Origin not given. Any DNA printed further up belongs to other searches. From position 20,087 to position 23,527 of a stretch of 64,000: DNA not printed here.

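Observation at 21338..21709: Four near-identical in-frame 93-bp tandem repeats encode an acidic linker inside the PilQ secretin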

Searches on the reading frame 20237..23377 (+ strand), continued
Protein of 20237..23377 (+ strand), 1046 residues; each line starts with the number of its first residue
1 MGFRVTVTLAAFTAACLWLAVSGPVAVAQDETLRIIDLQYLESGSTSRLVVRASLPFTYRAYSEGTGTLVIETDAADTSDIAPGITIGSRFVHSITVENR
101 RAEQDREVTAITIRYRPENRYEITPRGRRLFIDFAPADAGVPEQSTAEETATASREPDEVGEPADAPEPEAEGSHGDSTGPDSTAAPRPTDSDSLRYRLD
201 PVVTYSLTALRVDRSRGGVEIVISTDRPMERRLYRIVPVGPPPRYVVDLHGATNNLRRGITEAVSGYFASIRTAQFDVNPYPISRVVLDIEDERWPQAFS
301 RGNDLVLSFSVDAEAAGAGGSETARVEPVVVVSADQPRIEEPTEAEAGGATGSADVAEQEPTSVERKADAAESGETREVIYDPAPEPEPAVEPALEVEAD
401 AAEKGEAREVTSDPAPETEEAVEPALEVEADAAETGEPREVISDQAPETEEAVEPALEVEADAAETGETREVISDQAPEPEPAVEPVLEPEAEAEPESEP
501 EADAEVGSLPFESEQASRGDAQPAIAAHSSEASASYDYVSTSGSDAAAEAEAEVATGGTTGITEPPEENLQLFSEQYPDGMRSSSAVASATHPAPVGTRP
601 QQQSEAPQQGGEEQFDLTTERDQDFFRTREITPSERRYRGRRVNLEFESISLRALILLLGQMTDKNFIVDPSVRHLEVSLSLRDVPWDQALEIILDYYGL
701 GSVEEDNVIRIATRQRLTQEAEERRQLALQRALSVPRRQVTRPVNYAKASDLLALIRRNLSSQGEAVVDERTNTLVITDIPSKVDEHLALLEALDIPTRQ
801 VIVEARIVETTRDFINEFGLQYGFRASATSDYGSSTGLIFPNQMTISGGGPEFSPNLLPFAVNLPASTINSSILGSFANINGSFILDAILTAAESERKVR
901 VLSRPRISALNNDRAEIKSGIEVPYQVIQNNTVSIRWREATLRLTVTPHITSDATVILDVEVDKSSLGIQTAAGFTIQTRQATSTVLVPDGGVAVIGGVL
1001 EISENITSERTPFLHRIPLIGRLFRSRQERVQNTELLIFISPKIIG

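Call 58: predict_structure(alignment_id=A1)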
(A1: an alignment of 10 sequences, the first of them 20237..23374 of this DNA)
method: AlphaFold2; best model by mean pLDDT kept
length: 1046 residues; sequences in the alignment: 10
mean_pLDDT: 44.1   pTM: 0.27
mean pLDDT of the five models: 44.1, 42.5, 42.3, 42.0, 39.8
residues with pLDDT >= 90: 5; 70-90: 186; 50-70: 158; < 50: 697
segments of 3 or more residues with pLDDT < 50: 1-4, 7-30, 139-199, 262-264, 313-640, 733-743, 778-787, 795-933, 935-942, 948-962, 964-1046
pLDDT, mean of each block of 10 residues (from residue 1): 47 41 32 76 81 82 86 80 59 83 75 87 85 74 27 27 31 25 25 34 73 73 84 75 74 70 56 70 80 75 83 34 26 23 25 25 28 25 28 27 26 32 38 38 30 29 29 28 30 30 27 26 26 24 25 26 28 28 25 27 29 27 29 33 58 65 65 62 64 70 72 75 68 42 55 61 54 53 48 48 32 26 23 23 23 25 21 23 23 25 24 28 34 44 50 40 41 31 31 31 32 40 34 34 31
secondary structure, 60 per line:
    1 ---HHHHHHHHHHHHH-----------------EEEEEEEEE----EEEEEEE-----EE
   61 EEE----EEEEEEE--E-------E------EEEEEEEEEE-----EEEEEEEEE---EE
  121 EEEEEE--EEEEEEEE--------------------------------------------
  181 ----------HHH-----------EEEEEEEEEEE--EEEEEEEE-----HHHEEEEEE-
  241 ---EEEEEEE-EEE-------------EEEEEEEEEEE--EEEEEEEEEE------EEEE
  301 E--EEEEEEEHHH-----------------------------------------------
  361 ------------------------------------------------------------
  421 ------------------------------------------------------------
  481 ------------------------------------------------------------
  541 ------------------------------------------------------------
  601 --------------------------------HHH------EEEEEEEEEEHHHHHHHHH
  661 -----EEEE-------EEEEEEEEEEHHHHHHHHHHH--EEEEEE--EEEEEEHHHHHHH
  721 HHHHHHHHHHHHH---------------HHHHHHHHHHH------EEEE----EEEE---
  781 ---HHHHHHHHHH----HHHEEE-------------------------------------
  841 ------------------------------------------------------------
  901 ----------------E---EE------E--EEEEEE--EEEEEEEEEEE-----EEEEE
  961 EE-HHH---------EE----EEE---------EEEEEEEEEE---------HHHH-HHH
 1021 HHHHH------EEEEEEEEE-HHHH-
elements in order (helices of 4 or more, strands of 3 or more residues): H4-16 E34-42 E47-53 E59-63 E68-74 E92-101 E107-115 E119-126 E129-136 E205-215 E218-225 E234-239 E244-250 E252-254 E268-278 E281-290 E297-301 E304-310 E642-651 H652-660 E666-669 E677-686 H687-697 E700-705 E708-713 H714-733 H749-759 E766-769 E774-777 H784-793 E801-803 E932-937 E940-950 E956-962 E982-984 E994-1003 H1013-1016 H1018-1025 E1032-1040 H1042-1045

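Call 77: search_protein_representatives(protein=window:20237-23374:+)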
Query: 1046 residues. Proteins with E-value up to 0.001 (for the whole library): 32149; up to 1e-10: 15088; up to 1e-30: 3130. The best 150 are listed.
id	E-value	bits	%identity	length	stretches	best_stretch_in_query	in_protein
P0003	0.0e+00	1015.8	57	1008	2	556-1045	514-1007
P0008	2.9e-279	946.1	58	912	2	443-1045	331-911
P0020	5.4e-250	849.2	52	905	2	567-1046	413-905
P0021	3.0e-226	770.6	49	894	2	571-1046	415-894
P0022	1.4e-216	738.7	48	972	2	600-1046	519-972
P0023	1.3e-135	470.7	82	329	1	771-1045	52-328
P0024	7.5e-113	395.3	39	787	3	625-1045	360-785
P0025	4.2e-110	386.3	40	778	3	626-1045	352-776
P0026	1.2e-107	378.1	35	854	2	621-1046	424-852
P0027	1.5e-107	377.7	39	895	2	620-1045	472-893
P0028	4.5e-107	376.2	42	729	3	605-852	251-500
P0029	2.0e-106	374.1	38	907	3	623-1045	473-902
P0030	4.8e-103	362.9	40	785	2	609-1045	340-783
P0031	9.0e-103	362.0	40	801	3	627-1044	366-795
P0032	4.0e-99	349.9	39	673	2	626-1045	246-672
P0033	9.3e-96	338.8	37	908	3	624-1045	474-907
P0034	1.2e-95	338.4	33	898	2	628-1045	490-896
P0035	2.0e-94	334.3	32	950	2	560-1045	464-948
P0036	5.3e-94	332.9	32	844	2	613-1045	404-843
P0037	7.2e-94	332.5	36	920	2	621-1045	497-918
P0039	3.2e-93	330.4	36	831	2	631-1045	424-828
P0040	1.8e-92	327.9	41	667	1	616-1045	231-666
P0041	7.7e-92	325.8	40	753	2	619-1045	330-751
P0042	1.2e-91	325.2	35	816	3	622-1045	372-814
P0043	1.9e-91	324.5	36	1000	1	239-1045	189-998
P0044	4.3e-91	323.3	36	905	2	602-1045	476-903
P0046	5.1e-91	323.1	32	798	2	620-1045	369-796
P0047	3.1e-90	320.5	35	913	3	594-1045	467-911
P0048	3.4e-90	320.3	44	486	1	639-1045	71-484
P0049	8.6e-90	319.0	33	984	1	237-1045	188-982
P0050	2.4e-89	317.5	36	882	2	634-1045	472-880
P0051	3.0e-89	317.2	34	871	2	623-1045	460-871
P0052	5.1e-89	316.4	34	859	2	626-1045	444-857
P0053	8.0e-89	315.8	37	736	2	625-1045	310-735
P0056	8.6e-88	312.4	40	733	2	592-1045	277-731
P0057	9.6e-88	312.2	33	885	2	588-1045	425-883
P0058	9.7e-88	312.2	34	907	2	632-1045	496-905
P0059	1.6e-87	311.5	38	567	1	621-1045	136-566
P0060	1.8e-87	311.3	42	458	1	595-1045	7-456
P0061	2.7e-87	310.7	35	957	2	622-1045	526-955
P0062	6.5e-87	309.5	36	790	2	633-1045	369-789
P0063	8.6e-87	309.1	35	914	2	593-1045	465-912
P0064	1.6e-86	308.2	34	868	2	626-1045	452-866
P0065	2.0e-86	307.9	43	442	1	625-1045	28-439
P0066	2.3e-86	307.7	34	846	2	629-1045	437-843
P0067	2.5e-86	307.6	33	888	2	619-1045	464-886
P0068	2.6e-86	307.5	39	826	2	610-1045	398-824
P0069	3.0e-86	307.3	41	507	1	596-1045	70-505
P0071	7.6e-86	305.9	37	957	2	609-1045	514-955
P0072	9.4e-86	305.6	32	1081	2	334-1045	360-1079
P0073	1.0e-85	305.5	38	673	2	619-1045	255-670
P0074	1.9e-85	304.6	34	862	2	586-1045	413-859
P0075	1.0e-84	302.2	38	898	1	621-1045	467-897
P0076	1.2e-84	302.0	36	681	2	593-1045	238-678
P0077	2.3e-84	301.1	39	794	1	619-1045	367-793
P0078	1.0e-83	298.9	44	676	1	632-1045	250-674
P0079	1.1e-83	298.9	38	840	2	625-1045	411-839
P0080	1.7e-83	298.1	35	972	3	757-1045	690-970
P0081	3.8e-83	297.0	32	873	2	624-1045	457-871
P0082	6.7e-83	296.2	39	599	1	580-1045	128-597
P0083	2.7e-82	294.2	36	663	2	593-1045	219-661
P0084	3.4e-82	293.9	39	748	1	625-1045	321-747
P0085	3.9e-82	293.7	37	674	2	631-1045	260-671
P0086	4.0e-82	293.6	38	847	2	627-1045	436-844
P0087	4.3e-82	293.5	38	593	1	594-1045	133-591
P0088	5.5e-82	293.2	36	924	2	631-1045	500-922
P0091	1.4e-81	291.8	34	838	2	626-1045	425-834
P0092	1.7e-81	291.5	34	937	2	617-1045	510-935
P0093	1.9e-81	291.4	33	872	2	626-1045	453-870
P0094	2.2e-81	291.2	40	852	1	622-1045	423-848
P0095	2.5e-81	291.0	36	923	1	575-1045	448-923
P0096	3.3e-81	290.6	41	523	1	631-1045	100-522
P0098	8.1e-81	289.3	41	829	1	635-1045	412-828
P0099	8.2e-81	289.3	37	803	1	625-1045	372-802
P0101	2.9e-80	287.5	34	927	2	626-1045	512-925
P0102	3.3e-80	287.3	36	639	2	586-1045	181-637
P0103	3.6e-80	287.2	41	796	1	634-1045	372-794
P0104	3.8e-80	287.1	37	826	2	628-1045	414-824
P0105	4.7e-80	286.8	38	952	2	626-1045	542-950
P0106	6.4e-80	286.3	39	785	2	633-1045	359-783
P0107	7.7e-80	286.1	35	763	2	605-1045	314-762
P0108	8.5e-80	285.9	35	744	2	480-1045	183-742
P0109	8.9e-80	285.9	38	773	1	599-1045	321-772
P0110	1.3e-79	285.3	32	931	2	587-1045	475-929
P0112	2.2e-79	284.5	38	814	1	629-1045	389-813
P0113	2.3e-79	284.5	38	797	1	626-1045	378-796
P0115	7.0e-79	282.9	34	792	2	593-1045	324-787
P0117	9.5e-79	282.5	35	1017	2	626-1045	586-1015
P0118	1.2e-78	282.1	35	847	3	628-1045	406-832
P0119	1.3e-78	282.0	36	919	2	634-1045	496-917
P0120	2.1e-78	281.3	43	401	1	663-1045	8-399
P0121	3.5e-78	280.6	38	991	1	627-1045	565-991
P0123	7.1e-78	279.6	42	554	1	628-1045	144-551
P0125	1.7e-77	278.3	38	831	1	592-1045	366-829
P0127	8.0e-77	276.1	31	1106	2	356-1045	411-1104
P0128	8.4e-77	276.0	31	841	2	635-1045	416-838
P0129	8.5e-77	276.0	39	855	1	574-1045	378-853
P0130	1.6e-76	275.1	41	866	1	636-1045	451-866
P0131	2.8e-76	274.3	39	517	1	628-1045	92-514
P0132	5.1e-76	273.4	35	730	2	613-1045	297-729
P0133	5.8e-76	273.3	35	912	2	632-1045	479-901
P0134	6.5e-76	273.1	36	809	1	626-1045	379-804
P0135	7.3e-76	272.9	37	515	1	631-1045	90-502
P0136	1.0e-75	272.4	35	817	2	556-1045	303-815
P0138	1.1e-75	272.4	39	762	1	634-1045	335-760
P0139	1.2e-75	272.2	36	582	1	583-1045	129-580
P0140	1.8e-75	271.6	35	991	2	636-1045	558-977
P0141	2.2e-75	271.3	36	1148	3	641-1045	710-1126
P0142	2.9e-75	270.9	34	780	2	636-1045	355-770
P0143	4.0e-75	270.5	38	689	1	634-1045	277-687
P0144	5.1e-75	270.1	36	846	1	593-1045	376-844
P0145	6.4e-75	269.8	38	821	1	601-1045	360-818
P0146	7.7e-75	269.5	36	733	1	601-1045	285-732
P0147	8.2e-75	269.4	37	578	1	637-1045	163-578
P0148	8.7e-75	269.4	36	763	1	577-1045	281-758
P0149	9.9e-75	269.2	33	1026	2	623-1046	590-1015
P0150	1.0e-74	269.1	39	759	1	627-1045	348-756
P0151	1.3e-74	268.7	37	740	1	563-1045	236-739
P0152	1.5e-74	268.6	35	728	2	633-1045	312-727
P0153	1.7e-74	268.4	38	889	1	634-1045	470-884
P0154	2.4e-74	267.9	30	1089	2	368-1045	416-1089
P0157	4.5e-74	267.0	38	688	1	585-1045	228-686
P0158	5.0e-74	266.8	35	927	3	629-1045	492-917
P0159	5.3e-74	266.8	38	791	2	619-1045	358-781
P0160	5.3e-74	266.7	38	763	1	585-1045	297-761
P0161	5.7e-74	266.6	37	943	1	627-1045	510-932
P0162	5.8e-74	266.6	34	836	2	632-1045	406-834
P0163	6.3e-74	266.5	36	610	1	632-1045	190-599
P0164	9.2e-74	266.0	36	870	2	633-1045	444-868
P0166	1.4e-73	265.4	39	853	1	632-1045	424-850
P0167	1.8e-73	265.0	37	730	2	634-1045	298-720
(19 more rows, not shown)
